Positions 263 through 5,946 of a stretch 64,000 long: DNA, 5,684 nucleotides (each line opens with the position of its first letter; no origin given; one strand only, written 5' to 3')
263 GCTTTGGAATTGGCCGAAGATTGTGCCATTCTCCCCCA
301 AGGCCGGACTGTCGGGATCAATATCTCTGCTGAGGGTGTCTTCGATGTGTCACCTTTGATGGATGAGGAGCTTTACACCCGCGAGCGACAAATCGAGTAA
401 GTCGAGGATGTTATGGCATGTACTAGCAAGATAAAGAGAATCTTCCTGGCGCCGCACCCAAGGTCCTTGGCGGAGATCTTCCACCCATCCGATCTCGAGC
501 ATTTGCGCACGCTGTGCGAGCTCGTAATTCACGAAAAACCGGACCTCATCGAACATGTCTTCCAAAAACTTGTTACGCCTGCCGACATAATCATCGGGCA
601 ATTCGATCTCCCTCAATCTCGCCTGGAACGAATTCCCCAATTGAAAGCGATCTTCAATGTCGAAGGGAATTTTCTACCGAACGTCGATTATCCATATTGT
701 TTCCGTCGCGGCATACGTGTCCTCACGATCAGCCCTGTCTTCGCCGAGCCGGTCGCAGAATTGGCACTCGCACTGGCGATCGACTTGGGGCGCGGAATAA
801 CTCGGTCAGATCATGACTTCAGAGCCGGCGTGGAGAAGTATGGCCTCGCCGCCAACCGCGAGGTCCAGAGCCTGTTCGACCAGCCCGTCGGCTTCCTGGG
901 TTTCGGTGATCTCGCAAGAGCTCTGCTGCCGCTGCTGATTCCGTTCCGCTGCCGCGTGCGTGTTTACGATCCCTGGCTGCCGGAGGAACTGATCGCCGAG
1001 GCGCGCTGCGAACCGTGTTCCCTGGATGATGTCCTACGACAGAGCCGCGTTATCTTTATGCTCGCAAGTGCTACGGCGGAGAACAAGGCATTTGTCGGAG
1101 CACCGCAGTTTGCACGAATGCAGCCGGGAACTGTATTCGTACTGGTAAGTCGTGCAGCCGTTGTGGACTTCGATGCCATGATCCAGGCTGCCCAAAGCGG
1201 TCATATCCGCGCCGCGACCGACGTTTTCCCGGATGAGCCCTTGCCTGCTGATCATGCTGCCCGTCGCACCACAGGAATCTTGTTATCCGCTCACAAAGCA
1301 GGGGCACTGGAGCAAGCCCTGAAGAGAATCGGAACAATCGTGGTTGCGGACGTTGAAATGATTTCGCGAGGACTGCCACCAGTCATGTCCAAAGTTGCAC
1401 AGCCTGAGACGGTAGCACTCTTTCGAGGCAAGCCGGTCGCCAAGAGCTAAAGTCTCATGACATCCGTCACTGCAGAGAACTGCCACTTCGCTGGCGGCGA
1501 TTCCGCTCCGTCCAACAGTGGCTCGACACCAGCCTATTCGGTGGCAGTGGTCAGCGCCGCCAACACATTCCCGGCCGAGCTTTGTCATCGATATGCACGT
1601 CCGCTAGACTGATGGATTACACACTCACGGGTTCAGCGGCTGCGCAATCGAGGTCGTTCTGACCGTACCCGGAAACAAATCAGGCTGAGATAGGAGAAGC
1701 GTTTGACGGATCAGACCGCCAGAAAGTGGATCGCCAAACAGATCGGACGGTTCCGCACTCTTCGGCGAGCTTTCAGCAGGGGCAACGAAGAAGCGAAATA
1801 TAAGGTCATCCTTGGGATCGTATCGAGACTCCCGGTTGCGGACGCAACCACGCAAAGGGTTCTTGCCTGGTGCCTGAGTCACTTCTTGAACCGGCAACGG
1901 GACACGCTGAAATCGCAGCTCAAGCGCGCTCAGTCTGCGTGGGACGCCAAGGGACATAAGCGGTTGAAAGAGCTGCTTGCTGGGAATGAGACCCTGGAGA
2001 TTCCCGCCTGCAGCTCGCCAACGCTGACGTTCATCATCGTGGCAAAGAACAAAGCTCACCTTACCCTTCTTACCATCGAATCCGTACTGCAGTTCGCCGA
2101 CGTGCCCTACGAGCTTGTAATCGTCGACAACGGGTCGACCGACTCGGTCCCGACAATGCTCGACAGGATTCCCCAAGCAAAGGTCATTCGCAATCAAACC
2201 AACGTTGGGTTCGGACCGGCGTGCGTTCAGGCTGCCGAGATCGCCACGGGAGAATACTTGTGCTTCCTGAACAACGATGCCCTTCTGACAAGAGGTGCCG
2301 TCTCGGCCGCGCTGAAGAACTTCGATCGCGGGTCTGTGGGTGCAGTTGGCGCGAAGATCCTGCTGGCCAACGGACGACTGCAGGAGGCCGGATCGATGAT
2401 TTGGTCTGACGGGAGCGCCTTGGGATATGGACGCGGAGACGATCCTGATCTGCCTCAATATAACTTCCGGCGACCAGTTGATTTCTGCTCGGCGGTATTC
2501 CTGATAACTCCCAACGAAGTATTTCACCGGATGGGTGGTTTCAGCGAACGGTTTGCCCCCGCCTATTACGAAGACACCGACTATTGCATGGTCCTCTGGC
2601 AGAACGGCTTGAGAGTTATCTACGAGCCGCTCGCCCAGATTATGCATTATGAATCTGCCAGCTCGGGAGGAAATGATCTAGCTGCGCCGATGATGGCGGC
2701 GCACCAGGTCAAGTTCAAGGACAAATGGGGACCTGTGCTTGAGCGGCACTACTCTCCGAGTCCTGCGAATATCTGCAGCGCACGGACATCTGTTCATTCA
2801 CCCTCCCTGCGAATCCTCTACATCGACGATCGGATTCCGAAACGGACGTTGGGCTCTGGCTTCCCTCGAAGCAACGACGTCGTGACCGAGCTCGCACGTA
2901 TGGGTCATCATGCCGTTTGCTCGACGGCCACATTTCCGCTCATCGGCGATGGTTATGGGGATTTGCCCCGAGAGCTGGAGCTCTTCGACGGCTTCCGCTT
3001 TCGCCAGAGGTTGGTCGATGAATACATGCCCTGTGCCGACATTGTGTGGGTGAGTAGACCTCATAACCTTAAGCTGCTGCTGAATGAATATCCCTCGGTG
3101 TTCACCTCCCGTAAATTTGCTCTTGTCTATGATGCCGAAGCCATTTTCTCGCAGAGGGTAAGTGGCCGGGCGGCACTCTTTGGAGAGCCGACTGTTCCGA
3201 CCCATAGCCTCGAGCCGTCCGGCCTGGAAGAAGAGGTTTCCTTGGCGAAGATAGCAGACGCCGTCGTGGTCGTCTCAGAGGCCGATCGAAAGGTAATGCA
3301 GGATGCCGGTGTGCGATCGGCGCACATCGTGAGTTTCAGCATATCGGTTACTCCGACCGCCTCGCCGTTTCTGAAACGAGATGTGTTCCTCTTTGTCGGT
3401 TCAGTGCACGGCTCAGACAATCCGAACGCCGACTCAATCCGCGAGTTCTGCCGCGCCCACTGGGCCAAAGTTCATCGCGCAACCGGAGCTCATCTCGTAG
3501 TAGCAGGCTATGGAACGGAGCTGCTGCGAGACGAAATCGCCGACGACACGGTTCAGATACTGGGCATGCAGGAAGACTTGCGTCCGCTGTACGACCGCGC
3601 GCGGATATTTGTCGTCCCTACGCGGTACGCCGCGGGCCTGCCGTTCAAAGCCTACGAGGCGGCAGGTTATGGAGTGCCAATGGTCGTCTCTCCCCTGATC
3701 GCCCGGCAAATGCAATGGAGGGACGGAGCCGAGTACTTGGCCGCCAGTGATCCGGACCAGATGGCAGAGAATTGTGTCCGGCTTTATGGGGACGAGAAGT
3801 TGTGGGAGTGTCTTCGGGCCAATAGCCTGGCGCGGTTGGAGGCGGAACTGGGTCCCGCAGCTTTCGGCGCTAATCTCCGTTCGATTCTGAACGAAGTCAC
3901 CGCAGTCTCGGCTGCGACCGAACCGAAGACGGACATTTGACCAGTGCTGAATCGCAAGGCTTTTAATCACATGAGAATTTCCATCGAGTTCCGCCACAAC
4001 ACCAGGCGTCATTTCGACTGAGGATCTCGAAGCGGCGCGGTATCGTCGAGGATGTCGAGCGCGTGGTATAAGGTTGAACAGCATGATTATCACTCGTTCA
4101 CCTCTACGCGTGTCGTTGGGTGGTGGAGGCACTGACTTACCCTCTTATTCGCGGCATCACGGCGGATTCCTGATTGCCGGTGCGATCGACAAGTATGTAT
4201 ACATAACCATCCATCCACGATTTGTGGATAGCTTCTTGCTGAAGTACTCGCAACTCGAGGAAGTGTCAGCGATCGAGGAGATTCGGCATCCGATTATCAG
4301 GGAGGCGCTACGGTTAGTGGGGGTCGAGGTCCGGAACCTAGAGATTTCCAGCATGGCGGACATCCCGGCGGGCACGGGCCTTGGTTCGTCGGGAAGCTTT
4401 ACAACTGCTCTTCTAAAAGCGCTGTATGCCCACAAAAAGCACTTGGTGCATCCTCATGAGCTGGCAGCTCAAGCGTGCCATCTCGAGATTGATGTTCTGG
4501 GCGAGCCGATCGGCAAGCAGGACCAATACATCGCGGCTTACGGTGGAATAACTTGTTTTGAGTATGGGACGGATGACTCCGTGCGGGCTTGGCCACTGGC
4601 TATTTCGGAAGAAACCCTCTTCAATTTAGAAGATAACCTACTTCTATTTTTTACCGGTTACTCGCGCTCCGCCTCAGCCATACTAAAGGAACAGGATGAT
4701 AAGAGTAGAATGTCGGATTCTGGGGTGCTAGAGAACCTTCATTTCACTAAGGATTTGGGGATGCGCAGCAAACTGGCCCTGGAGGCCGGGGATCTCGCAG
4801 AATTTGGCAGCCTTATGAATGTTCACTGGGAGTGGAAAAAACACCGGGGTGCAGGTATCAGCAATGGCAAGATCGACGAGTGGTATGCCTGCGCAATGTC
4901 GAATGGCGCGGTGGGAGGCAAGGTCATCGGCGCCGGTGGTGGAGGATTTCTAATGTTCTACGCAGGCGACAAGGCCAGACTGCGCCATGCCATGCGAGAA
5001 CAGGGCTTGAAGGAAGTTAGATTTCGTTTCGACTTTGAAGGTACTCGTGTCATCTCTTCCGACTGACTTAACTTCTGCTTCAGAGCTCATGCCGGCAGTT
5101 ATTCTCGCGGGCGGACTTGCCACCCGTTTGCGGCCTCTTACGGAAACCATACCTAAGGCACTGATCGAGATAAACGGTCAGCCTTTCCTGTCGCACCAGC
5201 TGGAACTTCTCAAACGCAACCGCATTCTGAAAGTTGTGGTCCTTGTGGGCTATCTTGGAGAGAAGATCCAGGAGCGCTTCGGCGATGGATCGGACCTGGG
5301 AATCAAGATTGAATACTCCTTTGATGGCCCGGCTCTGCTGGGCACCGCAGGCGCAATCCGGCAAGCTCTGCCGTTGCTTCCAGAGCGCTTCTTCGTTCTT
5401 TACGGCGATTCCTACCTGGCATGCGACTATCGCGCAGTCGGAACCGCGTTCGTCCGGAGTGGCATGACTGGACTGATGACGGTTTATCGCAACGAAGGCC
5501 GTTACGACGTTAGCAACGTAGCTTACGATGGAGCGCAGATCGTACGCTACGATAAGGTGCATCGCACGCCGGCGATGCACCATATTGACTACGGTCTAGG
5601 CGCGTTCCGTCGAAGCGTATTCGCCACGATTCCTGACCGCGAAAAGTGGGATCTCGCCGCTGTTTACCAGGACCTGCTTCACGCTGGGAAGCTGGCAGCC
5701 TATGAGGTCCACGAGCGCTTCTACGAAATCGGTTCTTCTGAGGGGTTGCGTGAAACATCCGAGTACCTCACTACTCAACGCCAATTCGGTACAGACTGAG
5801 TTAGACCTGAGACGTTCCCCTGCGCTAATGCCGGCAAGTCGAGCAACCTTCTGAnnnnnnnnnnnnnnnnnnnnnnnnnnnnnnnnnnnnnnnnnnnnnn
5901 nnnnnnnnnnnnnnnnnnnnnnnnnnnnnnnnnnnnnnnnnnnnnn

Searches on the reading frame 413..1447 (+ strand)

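Call 20: search_protein_families(library=pfam, proteins=[window:413-1447:+], max_evalue=0.001)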
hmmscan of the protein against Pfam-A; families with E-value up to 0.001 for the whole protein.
window:413-1447:+ (345 aa): 2 families
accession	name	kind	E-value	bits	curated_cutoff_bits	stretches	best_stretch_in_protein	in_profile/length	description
PF02826.25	2-Hacid_dh_C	-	2.3e-34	118.8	25.1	1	119-296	1-178/178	D-isomer specific 2-hydroxyacid dehydrogenase, NAD binding domain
PF00389.36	2-Hacid_dh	-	1e-06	28.9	24.6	1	24-320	8-126/134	D-isomer specific 2-hydroxyacid dehydrogenase, catalytic domain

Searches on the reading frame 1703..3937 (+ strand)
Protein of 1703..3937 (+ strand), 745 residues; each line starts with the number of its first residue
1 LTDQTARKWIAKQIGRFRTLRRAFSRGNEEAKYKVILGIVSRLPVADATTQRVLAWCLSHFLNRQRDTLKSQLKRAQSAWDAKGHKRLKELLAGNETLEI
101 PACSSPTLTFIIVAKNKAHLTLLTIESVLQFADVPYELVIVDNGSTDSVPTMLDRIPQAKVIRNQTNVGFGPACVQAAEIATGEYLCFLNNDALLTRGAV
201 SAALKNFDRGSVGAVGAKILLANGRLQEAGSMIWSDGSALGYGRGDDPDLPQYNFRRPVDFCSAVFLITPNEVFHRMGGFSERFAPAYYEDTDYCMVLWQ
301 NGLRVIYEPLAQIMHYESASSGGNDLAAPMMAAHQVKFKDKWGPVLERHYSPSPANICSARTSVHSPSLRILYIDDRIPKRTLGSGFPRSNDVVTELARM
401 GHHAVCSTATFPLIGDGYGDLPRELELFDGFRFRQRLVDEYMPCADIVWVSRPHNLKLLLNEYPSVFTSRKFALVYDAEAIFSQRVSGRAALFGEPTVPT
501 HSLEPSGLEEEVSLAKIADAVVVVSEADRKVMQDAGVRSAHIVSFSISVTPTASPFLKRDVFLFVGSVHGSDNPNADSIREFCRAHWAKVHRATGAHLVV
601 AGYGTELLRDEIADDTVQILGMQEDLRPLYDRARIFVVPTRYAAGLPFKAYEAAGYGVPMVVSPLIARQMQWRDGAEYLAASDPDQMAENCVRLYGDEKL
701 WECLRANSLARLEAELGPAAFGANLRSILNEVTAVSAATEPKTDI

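Call 20: search_protein_families(library=pfam, proteins=[window:1703-3937:+], max_evalue=0.001)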
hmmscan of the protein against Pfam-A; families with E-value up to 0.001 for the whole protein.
window:1703-3937:+ (745 aa): 6 families
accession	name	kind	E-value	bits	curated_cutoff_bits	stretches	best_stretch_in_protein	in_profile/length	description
PF00535.33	Glycos_transf_2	-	7.3e-21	75.3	23.3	1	110-225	2-121/168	Glycosyl transferase family 2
PF13692.12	Glyco_trans_1_4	-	3.8e-20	73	27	1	560-697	2-142/142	Glycosyl transferases group 1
PF13641.12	Glyco_tranf_2_3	-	3.2e-09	37.6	27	1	106-320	1-216/230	Glycosyltransferase like family 2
PF00534.26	Glycos_transf_1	-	2.7e-06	27.5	26.4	1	593-693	45-154/172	Glycosyl transferases group 1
PF10111.15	Glyco_tranf_2_2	-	2.8e-05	24.2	27.3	1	128-295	22-196/276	Glycosyltransferase like family 2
PF13524.12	Glyco_trans_1_2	-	3.4e-05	24.3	25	1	623-715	37-132/144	Glycosyl transferase-like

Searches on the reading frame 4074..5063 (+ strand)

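Call 20: search_protein_families(library=pfam, proteins=[window:4074-5063:+], max_evalue=0.001)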
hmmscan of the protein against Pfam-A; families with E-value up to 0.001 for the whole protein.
window:4074-5063:+ (330 aa): 2 families
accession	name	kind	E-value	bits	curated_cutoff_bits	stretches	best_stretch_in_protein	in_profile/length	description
PF00288.32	GHMP_kinases_N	-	7.3e-13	49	22.3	1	82-158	10-87/87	GHMP kinases N terminal domain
PF08544.19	GHMP_kinases_C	-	2.5e-11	44.2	21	1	235-311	4-83/85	GHMP kinases C terminal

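Call 39: search_protein_families(library=ncbifam, proteins=[window:4074-5063:+], max_evalue=0.00001)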
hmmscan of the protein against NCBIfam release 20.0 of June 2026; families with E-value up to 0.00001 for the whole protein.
window:4074-5063:+ (330 aa): 8 families
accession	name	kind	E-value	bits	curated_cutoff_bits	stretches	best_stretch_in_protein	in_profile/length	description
NF049969.1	GlMnHpPKinHddA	equivalog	2.1e-45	155.6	600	1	4-325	2-334/338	D-glycero-D-manno-heptose 7-phosphate kinase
NF009948.0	PRK13412.1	equivalog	3.4e-28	97.9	721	1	89-310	727-951/974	bifunctional fucokinase/fucose-1-phosphate guanylyltransferase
TIGR00549.1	mevalon_kin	equivalog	6.2e-23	81.7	163.05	1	35-294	21-274/276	mevalonate kinase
NF003036.0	PRK03926.1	equivalog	7.5e-17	61.3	403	1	34-297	25-267/302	mevalonate kinase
NF003006.0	PRK03817.1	equivalog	1.3e-15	57.2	443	1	5-157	2-156/352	galactokinase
NF001816.0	PRK00555.1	equivalog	1.6e-09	37.2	509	1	78-157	81-160/363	galactokinase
TIGR00131.1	gal_kin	equivalog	1e-07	31.3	226.65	0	88-157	110-179/388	galactokinase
NF003705.0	PRK05322.1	equivalog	1.5e-06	27.2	385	0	230-291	282-343/388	galactokinase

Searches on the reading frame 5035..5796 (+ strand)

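Call 20: search_protein_families(library=pfam, proteins=[window:5035-5796:+], max_evalue=0.001)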
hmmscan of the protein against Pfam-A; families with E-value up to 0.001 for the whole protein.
window:5035-5796:+ (254 aa): 2 families
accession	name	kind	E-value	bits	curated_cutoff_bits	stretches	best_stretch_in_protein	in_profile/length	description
PF00483.29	NTP_transferase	-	2.1e-20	73.8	21.2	1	21-245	2-242/245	Nucleotidyl transferase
PF12804.13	NTP_transf_3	-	1.9e-10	41.6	27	1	21-128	1-98/160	MobA-like NTP transferase domain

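Call 39: search_protein_families(library=ncbifam, proteins=[window:5035-5796:+], max_evalue=0.00001)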
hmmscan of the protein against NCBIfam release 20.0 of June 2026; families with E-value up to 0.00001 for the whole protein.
window:5035-5796:+ (254 aa): 16 families
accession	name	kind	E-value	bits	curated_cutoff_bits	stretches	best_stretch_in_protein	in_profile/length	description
NF045761.1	NAMPUrTaseMurU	equivalog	1.4e-32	113.4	250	1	19-241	1-223/226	N-acetylmuramate alpha-1-phosphate uridylyltransferase MurU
TIGR03992.1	Arch_glmU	subfamily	6.1e-28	97.8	292.1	1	19-235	1-217/393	bifunctional sugar-1-phosphate nucleotidylyltransferase/acetyltransferase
NF052502.1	man1P_GTase_Rv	exception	4.6e-27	94.8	440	1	20-235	2-220/352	mannose-1-phosphate guanylyltransferase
NF049965.1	GlMnHpPGnyltfHddC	equivalog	1.4e-26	93.5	300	1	19-236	1-212/221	D-glycero-D-manno-heptose 1-phosphate guanosyltransferase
NF041313.1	UDPGP_AglF_Halo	equivalog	4.4e-23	82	400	1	19-143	1-123/234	UTP--glucose-1-phosphate uridylyltransferase AglF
TIGR01208.1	rmlA_long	equivalog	3.1e-20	72.3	320.25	1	21-240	2-229/353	glucose-1-phosphate thymidylyltransferase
NF045697.1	MurNAcPUrMurU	equivalog_domain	1.1e-15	57.7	370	1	22-128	1-107/229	N-acetylmuramate alpha-1-phosphate uridylyltransferase MurU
TIGR02623.1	G1P_cyt_trans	equivalog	3e-14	53.1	300.25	1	19-82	1-64/255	glucose-1-phosphate cytidylyltransferase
NF041173.1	Sug_nt_acttase_Thmprot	equivalog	1.4e-10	40.7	600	1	19-196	1-173/405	bifunctional sugar-1-phosphate nucleotidylyltransferase/acetyltransferase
TIGR01173.1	glmU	equivalog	7.8e-10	38.2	366.85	1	21-128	3-104/452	bifunctional UDP-N-acetylglucosamine diphosphorylase/glucosamine-1-phosphate N-acetyltransferase GlmU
TIGR01207.1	rmlA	equivalog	1.3e-09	37.6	360.65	1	22-247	3-238/286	glucose-1-phosphate thymidylyltransferase RfbA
NF010934.1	PRK14354.1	equivalog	5e-08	31.9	450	1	21-128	2-102/447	bifunctional UDP-N-acetylglucosamine diphosphorylase/glucosamine-1-phosphate N-acetyltransferase GlmU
NF010933.0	PRK14353.1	equivalog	1.9e-07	30.1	505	1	19-128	6-111/453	bifunctional UDP-N-acetylglucosamine diphosphorylase/glucosamine-1-phosphate N-acetyltransferase GlmU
NF010935.0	PRK14355.1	equivalog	9.2e-07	27.8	718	1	19-125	4-105/459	bifunctional UDP-N-acetylglucosamine diphosphorylase/glucosamine-1-phosphate N-acetyltransferase GlmU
NF012024.0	PRK15480.1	equivalog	1.9e-06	27.2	588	1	21-102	6-89/292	glucose-1-phosphate thymidylyltransferase RfbA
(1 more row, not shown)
